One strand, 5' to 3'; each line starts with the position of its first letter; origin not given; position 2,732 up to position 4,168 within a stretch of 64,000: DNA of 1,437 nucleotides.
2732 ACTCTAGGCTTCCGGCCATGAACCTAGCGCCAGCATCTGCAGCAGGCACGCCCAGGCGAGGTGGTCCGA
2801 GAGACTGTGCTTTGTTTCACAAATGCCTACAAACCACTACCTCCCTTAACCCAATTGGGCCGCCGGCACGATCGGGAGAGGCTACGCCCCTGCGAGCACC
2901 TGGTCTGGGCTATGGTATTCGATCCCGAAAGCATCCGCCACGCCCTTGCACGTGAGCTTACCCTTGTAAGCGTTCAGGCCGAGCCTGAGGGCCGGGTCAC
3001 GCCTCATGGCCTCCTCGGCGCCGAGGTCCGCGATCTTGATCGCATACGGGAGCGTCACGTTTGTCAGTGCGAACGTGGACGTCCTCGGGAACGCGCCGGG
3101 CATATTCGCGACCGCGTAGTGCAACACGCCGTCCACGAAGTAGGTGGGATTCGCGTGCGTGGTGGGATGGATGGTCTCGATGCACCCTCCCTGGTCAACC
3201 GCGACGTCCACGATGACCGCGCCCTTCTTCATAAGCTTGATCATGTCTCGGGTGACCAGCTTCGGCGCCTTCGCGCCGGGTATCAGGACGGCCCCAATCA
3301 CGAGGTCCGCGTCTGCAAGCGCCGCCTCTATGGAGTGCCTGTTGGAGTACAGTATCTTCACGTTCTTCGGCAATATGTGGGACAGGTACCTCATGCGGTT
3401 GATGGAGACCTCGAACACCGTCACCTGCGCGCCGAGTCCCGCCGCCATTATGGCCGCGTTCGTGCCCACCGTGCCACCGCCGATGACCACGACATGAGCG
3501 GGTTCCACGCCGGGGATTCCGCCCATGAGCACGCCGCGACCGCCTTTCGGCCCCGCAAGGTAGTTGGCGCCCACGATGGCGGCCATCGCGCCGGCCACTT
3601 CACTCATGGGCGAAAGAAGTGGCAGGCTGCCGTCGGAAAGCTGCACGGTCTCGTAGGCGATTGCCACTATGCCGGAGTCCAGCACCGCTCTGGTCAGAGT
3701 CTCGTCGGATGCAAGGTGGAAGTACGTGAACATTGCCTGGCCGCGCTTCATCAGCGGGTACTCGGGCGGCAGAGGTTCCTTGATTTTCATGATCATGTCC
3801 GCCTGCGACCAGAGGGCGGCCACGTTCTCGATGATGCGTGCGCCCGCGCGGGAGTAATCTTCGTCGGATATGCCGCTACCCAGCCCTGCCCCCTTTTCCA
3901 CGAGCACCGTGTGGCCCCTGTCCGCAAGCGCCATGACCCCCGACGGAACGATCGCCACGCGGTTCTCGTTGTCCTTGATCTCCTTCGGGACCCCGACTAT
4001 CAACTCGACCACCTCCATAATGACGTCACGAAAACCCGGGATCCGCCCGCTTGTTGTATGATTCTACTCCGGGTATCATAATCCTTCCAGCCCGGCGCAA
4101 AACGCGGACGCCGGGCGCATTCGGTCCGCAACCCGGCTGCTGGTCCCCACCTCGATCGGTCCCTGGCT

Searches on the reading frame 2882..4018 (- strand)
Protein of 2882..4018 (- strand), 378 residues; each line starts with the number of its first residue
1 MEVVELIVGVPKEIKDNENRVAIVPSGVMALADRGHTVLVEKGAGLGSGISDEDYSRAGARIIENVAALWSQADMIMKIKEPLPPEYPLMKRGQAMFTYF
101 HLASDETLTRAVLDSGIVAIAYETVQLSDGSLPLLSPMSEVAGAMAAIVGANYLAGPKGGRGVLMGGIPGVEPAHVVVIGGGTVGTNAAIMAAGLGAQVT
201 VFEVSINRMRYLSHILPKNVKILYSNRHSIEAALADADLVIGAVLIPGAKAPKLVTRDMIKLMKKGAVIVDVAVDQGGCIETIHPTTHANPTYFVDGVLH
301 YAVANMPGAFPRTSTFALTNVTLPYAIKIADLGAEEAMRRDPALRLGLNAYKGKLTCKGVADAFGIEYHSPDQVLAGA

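Call 16: search_protein_families(library=pfam, proteins=[window:2882-4018:-])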
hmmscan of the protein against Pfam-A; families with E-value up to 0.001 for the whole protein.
window:2882-4018:- (378 aa): 8 families
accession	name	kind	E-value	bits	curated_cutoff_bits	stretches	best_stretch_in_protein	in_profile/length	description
PF01262.27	AlaDh_PNT_C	-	1.3e-86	289.9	23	1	146-357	1-213/214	Alanine dehydrogenase/PNT, C-terminal domain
PF05222.21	AlaDh_PNT_N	-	8.7e-50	168.9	30.4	1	9-142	1-136/136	Alanine dehydrogenase/PNT, N-terminal domain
PF02826.25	2-Hacid_dh_C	-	6.1e-08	32.7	25.1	1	173-273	36-127/178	D-isomer specific 2-hydroxyacid dehydrogenase, NAD binding domain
PF00070.33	Pyr_redox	-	2.3e-06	28.5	22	1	175-211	1-37/82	Pyridine nucleotide-disulphide oxidoreductase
PF07992.20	Pyr_redox_2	-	6.5e-06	26.2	26.1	1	172-212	141-181/291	Pyridine nucleotide-disulphide oxidoreductase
PF01488.26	Shikimate_DH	-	1.7e-05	25.4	24.3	1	172-274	11-113/138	Shikimate / quinate 5-dehydrogenase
PF13241.12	NAD_binding_7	-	9.8e-05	23.3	22.1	1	172-244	6-69/104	Putative NAD(P)-binding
PF01134.28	GIDA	-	0.00084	18.9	22.1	0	176-209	2-35/391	Glucose inhibited division protein A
